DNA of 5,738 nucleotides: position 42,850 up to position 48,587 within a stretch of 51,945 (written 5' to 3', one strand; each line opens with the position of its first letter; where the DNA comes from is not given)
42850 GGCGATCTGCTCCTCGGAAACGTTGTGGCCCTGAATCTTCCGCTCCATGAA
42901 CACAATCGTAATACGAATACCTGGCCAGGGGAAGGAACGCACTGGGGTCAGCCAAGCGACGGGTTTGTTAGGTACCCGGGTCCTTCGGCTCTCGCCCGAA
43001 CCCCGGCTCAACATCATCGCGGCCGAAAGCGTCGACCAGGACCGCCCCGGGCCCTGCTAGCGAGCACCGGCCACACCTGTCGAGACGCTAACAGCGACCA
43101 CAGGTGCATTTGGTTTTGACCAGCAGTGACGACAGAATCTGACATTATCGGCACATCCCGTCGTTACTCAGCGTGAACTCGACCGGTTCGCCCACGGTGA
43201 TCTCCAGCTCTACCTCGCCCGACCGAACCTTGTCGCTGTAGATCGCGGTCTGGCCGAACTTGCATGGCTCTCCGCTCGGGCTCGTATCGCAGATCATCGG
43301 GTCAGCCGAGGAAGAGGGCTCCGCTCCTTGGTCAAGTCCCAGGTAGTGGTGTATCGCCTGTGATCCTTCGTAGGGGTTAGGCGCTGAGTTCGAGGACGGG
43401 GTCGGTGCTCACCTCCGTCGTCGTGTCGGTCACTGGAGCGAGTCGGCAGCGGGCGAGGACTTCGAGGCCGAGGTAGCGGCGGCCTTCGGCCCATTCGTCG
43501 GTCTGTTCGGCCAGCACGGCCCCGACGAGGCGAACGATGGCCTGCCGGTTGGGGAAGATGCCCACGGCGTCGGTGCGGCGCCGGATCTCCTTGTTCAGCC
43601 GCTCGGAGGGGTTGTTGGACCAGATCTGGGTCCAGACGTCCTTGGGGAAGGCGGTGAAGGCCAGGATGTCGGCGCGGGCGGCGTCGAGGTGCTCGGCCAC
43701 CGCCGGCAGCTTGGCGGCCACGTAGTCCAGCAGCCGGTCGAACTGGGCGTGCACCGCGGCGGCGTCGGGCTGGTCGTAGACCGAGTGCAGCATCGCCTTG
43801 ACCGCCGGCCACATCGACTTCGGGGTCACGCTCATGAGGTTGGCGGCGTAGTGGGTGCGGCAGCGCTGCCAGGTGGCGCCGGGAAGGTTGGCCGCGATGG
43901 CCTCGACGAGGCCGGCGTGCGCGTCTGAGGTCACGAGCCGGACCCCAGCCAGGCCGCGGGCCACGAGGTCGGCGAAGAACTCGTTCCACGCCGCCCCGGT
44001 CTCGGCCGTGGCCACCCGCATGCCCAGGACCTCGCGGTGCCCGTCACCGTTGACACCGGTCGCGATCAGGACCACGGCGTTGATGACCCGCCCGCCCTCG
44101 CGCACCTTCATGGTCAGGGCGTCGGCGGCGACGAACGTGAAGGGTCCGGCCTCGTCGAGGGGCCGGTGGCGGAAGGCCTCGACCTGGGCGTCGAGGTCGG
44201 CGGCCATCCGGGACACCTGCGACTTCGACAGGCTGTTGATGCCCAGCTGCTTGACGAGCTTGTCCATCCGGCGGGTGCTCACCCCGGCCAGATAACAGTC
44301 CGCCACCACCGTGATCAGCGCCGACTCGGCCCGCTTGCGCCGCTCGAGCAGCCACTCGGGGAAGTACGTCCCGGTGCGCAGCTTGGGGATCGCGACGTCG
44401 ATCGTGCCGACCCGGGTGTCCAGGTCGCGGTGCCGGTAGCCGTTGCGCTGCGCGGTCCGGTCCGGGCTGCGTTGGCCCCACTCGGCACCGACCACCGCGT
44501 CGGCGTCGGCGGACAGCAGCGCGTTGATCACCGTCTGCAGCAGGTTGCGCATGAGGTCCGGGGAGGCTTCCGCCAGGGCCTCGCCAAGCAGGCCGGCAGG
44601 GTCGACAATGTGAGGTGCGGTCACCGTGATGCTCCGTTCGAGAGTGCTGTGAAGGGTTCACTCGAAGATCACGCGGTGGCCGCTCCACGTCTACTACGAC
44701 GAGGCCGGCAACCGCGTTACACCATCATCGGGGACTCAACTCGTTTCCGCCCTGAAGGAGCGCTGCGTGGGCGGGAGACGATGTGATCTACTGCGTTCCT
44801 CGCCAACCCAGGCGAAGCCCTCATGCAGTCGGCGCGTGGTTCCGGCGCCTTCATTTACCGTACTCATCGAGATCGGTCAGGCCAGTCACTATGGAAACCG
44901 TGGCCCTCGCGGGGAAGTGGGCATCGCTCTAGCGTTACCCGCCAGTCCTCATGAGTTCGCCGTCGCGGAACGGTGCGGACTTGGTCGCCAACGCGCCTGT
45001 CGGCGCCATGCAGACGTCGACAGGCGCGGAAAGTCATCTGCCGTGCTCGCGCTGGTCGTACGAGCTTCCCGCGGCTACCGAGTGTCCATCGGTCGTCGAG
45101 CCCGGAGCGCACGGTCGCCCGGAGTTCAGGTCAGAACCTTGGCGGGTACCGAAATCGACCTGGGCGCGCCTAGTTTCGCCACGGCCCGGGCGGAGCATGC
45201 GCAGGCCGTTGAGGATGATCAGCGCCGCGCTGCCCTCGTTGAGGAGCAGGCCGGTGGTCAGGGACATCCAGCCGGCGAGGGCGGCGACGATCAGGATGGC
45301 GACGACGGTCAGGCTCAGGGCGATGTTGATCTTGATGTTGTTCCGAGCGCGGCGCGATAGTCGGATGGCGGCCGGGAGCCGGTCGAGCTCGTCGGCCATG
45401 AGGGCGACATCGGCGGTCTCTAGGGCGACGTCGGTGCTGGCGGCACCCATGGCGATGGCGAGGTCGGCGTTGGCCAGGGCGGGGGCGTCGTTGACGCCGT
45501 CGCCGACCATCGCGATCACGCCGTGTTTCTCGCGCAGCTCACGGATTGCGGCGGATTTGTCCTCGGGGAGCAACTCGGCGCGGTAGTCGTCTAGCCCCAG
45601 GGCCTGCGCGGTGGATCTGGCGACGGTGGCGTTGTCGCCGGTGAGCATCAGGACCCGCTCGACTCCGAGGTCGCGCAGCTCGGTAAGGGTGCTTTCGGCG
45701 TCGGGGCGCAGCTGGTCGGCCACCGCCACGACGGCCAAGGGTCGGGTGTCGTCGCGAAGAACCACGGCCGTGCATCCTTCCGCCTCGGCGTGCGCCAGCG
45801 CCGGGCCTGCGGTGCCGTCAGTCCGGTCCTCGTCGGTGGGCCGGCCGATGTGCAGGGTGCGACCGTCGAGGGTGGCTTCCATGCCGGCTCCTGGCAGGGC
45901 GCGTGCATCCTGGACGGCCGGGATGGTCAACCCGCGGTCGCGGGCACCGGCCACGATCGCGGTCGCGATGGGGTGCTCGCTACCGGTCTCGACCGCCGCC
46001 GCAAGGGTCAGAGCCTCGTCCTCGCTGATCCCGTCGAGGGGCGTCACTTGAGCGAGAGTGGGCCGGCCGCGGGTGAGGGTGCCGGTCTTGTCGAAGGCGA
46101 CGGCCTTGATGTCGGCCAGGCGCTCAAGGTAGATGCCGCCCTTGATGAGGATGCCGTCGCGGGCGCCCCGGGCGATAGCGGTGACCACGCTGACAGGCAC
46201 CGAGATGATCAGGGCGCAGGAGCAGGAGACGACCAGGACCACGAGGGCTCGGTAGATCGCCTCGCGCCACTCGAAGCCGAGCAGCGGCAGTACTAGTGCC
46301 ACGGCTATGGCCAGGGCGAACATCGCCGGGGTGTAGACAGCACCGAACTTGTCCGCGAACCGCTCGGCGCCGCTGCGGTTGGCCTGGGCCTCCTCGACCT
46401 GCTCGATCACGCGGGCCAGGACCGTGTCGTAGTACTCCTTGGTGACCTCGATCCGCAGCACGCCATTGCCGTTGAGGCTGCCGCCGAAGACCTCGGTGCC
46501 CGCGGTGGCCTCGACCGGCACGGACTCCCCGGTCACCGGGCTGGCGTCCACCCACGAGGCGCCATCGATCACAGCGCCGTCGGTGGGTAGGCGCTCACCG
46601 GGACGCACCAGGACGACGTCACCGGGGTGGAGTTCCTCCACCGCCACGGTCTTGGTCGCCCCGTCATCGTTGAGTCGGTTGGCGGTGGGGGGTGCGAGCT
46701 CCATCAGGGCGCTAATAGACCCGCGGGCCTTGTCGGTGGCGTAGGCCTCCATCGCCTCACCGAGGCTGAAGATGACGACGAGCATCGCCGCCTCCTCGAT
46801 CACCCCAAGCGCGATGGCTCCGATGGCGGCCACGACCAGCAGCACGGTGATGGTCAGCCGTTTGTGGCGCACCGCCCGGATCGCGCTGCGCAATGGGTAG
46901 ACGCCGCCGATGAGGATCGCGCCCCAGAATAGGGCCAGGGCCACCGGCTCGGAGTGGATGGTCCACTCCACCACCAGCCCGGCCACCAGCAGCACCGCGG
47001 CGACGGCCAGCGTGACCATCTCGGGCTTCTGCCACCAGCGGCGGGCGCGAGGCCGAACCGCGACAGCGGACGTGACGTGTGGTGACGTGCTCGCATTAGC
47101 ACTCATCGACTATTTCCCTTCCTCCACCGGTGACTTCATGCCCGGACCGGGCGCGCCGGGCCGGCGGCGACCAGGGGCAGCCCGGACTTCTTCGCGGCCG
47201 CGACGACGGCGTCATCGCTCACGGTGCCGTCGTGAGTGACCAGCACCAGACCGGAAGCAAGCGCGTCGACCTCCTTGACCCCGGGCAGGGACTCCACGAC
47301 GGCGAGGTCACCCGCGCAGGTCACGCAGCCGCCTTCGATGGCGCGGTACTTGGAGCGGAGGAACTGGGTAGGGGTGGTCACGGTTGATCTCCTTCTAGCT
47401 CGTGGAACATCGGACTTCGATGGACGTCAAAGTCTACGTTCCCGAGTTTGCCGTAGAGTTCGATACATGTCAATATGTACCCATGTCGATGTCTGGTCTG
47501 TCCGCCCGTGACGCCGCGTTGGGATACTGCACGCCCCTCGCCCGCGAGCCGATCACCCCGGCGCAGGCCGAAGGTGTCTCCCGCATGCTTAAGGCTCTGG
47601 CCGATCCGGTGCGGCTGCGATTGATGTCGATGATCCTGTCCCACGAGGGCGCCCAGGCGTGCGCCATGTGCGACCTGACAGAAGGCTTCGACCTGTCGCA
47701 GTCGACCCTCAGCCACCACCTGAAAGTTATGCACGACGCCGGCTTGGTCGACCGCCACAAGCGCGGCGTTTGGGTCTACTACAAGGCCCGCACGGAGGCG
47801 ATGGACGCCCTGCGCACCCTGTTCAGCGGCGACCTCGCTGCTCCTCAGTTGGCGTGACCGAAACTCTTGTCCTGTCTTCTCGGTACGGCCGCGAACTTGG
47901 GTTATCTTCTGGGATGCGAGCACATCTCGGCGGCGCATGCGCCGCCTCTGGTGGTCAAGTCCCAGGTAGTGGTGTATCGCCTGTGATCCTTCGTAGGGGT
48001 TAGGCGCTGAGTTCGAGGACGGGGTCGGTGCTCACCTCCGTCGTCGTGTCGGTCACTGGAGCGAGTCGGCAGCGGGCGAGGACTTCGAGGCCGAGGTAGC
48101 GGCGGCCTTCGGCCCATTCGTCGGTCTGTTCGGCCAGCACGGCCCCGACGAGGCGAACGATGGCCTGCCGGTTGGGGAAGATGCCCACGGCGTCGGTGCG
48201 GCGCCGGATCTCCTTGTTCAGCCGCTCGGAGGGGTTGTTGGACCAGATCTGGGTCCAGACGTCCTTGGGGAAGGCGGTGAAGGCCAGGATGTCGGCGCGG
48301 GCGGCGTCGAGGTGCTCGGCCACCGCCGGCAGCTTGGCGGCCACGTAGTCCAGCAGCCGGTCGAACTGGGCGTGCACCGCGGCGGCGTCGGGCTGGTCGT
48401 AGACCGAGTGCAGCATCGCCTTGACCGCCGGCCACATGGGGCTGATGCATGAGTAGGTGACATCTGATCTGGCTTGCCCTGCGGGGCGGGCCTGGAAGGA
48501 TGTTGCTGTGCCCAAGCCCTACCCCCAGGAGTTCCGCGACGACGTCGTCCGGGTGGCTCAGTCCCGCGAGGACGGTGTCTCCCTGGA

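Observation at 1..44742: Two direct IS256 copies carry the same 8-bp sequence on their inner flanks and split one gene: a cointegrate signature around a ~43-kb plasmid-like segment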

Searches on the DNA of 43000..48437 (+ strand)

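Call 12: search_dna_similar(query=window:43000-48437:+, collection=plasmids, mode=near, max_rows=30)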
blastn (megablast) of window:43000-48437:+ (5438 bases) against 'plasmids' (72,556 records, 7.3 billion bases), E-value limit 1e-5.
Records with a match: 155; places in all: 212; records where one place covers at least 80% of the query: 0.
Best place of each record, by identity: >=99% 1; 95-99% 3; 90-95% 3; 80-90% 110; 60-80% 38.
By first word of the organism name: Rhodococcus 51; Streptomyces 17; Gordonia 11; Mycobacterium 6; Mycolicibacterium 6; Dietzia 4; Haloarcula 4; Kocuria 3; Pseudonocardia 3; Arthrobacter 3; and 33 more.
By predicted mobility (MOB-suite, as given by PLSDB): non-mobilizable 82; mobilizable 52; conjugative 21.
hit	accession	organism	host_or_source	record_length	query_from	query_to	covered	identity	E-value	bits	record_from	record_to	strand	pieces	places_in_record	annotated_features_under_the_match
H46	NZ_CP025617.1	Micrococcus luteus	whole organism,air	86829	2170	4955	51%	99.5%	0e+0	5068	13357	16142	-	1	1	cation-translocating P-type ATPase | metalloregulator ArsR/SmtB family transcription factor | hypothetical protein | IS481 family transposase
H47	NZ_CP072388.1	Cellulosimicrobium cellulans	Homo sapiens,whole organism,human oral ...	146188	2163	4861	50%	89.6%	0e+0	3422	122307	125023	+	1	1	cation-translocating P-type ATPase | metalloregulator ArsR/SmtB family transcription factor | hypothetical protein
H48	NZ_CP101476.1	Cellulosimicrobium cellulans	water,poultry farm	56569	331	5437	35%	87.0%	0e+0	2135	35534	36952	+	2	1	IS256 family transposase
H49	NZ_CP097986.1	Pimelobacter simplex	-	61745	306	5438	36%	82.9%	0e+0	1728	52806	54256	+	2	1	IS256 family transposase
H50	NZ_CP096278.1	Pimelobacter simplex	-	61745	306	5438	36%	82.9%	0e+0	1728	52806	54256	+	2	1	IS256 family transposase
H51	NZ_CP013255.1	Kocuria flava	single cell,air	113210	331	5438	35%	83.2%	0e+0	1724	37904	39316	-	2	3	IS256 family transposase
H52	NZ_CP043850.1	Micrococcus luteus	Homo sapiens,blood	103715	331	5438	35%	82.9%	0e+0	1697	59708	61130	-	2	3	IS256 family transposase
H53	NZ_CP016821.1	Rhodococcus sp. p52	oil-polluted soil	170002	331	5438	34%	80.1%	0e+0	1358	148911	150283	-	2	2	IS256 family transposase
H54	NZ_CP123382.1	Gordonia sp. SMJS1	Pure culture,sediment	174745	331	5438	34%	80.5%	0e+0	1385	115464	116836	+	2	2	IS256 family transposase | DUF6461 domain-containing protein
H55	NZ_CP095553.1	Gordonia hongkongensis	single cell,the blood culture and the ...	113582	331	5438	34%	80.0%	0e+0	1338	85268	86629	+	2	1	IS256 family transposase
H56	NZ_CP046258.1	Gordonia sp. 135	cell culture,soil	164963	331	5438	34%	79.9%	0e+0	1336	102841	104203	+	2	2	IS256 family transposase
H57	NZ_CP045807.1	Gordonia pseudamarae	Whole organism,Foam on activated sludge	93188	330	5438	34%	78.8%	0e+0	1209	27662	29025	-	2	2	IS256 family transposase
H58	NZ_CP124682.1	Nocardioides sp. QY071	pure culture,livestock manure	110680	445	5438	31%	85.2%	0e+0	1711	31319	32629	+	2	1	none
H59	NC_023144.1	Rhodococcus pyridinivorans SB3094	-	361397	331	5230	30%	80.0%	0e+0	1190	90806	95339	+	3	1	tyrosine-type recombinase/integrase (x2)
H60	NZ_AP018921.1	Pseudonocardia autotrophica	-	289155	445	5421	29%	79.2%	0e+0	1070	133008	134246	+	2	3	IS256 family transposase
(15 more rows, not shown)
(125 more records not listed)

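Call 14: get_annotated_region(hit=H46, flank=5000)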
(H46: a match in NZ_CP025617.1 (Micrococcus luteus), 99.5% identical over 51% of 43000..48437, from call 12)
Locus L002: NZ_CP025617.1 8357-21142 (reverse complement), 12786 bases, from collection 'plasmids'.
description: Micrococcus luteus strain SGAir0127 plasmid pSGAir0127
organism: Micrococcus luteus (NCBI taxid 1270)
taxonomy: Bacteria; Actinomycetota; Actinomycetes; Micrococcales; Micrococcaceae; Micrococcus; Micrococcus luteus
host: -; source: whole organism,air; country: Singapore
typing (MOB-suite, as given by PLSDB): non-mobilizable; replicon rep_cluster_635
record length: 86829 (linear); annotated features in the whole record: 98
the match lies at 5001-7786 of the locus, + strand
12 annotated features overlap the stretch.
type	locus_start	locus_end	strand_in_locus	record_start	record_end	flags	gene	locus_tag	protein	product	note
CDS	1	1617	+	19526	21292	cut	-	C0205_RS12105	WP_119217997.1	peptidoglycan DD-metalloendopeptidase family protein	-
CDS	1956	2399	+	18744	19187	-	-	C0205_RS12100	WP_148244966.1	hypothetical protein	-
CDS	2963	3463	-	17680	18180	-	-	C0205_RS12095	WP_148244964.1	hypothetical protein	-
CDS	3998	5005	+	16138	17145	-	-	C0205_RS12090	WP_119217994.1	IS481 family transposase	-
CDS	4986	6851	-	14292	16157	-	-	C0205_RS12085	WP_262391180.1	cation-translocating P-type ATPase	-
CDS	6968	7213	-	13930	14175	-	-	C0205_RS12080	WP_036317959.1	hypothetical protein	-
CDS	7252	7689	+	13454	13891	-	-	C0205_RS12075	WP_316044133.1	metalloregulator ArsR/SmtB family transcription factor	GO:0006355 - regulation of DNA-templated transcription [Evidence IEA]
CDS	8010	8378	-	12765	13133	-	-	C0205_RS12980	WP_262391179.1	hypothetical protein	-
CDS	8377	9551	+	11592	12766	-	-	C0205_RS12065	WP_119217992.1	IS3 family transposase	-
CDS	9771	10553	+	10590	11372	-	-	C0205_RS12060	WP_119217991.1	alpha/beta hydrolase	-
CDS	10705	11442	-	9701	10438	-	-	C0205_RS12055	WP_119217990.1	alpha/beta fold hydrolase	-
CDS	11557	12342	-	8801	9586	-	istB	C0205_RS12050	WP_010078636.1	IS21-like element helper ATPase IstB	-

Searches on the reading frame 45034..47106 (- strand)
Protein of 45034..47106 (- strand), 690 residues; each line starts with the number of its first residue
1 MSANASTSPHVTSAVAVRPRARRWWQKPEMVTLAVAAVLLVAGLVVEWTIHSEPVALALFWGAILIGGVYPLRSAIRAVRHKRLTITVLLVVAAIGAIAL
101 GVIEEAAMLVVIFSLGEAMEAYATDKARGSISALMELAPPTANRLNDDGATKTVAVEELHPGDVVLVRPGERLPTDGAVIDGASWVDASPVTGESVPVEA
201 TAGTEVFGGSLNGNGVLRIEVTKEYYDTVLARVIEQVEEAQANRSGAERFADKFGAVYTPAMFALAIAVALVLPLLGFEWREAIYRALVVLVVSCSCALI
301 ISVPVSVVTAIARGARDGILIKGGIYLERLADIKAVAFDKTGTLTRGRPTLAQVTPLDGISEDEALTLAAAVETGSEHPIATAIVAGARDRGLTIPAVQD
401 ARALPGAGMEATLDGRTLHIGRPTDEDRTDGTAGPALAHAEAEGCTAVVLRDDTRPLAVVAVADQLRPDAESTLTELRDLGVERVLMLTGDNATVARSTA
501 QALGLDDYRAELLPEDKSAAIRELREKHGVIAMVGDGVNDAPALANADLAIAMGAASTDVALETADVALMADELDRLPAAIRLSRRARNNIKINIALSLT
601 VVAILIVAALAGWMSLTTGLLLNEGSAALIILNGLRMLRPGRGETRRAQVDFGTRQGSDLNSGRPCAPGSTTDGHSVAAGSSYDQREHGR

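Call 19: search_protein_families(library=pfam, proteins=[window:45034-47106:-])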
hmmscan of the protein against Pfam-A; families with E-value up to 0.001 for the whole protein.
window:45034-47106:- (690 aa): 2 families
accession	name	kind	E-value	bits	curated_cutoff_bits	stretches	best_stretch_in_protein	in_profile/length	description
PF00122.25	E1-E2_ATPase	-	6.4e-52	176.1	28.1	1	136-316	1-180/181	E1-E2 ATPase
PF00702.32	Hydrolase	-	4.8e-36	125.4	26.4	1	333-548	1-191/191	haloacid dehalogenase-like hydrolase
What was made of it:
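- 45034..47106 (-): Heavy-metal (cadmium-family) P1B-type ATPase, 690 aa as the longest ORF. PF00122 and PF00702 (call 19).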

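Call 43: search_protein_families(library=ncbifam, proteins=[window:45034-47106:-], max_evalue=0.001)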
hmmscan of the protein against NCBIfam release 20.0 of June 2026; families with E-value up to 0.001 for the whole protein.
window:45034-47106:- (690 aa): 20 families
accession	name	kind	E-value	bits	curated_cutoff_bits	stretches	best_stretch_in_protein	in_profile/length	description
TIGR01525.1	ATPase-IB_hvy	subfamily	2.2e-181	604.5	346.25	1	87-636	2-559/560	heavy metal translocating P-type ATPase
NF008262.1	PRK11033.1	equivalog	7.5e-167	556.9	1005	1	19-639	114-729/731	zinc/cadmium/mercury/lead-transporting ATPase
TIGR01512.1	ATPase-IB2_Cd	subfamily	3.6e-154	514.1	313.5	1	87-639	2-494/494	cadmium family heavy metal-translocating P-type ATPase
NF033775.1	P_type_ZntA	exception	4.5e-152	507.9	1240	1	36-639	130-730/732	Zn(II)/Cd(II)/Pb(II) translocating P-type ATPase ZntA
TIGR01511.1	ATPase-IB1_Cu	subfamily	1.8e-121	406.7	397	1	72-617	6-515/542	copper-translocating P-type ATPase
NF007952.0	PRK10671.1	equivalog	3.3e-101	339.8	1316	1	104-625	291-811/838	copper-exporting P-type ATPase CopA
TIGR01494.1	ATPase_P-type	subfamily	3.6e-76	256.5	62.3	1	109-612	2-463/478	HAD-IC family P-type ATPase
TIGR01647.1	ATPase-IIIA_H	equivalog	6e-50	170.2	615.5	3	87-391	39-346/755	plasma-membrane proton-efflux P-type ATPase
TIGR01497.1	kdpB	equivalog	1.3e-46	159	527.9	1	115-567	79-546/675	potassium-transporting ATPase subunit KdpB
NF010609.0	PRK14010.1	equivalog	1e-43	149.5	1323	1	114-567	77-541/673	K(+)-transporting ATPase subunit B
TIGR01522.1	ATPase-IIA2_Ca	equivalog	1.5e-36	125.5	798.3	2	513-618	572-678/854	calcium-transporting P-type ATPase, PMR1-type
TIGR01517.1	ATPase-IIB_Ca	equivalog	9.7e-30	103.4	507.05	2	510-615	609-714/882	calcium-translocating P-type ATPase, PMCA-type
TIGR01116.1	ATPase-IIA1_Ca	equivalog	7.7e-25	87.1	703.4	2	441-610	440-629/799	calcium-translocating P-type ATPase, SERCA-type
TIGR01106.1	ATPase-IIC_X-K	subfamily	4.1e-24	84.5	946.1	2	515-602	670-757/997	Na,H/K antiporter P-type ATPase subunit alpha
TIGR01523.1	ATPase-IID_K-Na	equivalog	1.5e-22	79.1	645.05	2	514-600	677-762/997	potassium/sodium efflux P-type ATPase, fungal-type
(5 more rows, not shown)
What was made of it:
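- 45034..47106 (-): TIGR01525 at 604.5 bits (cutoff 346) and TIGR01512 at 514 bits (cutoff 313.5) (call 43).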
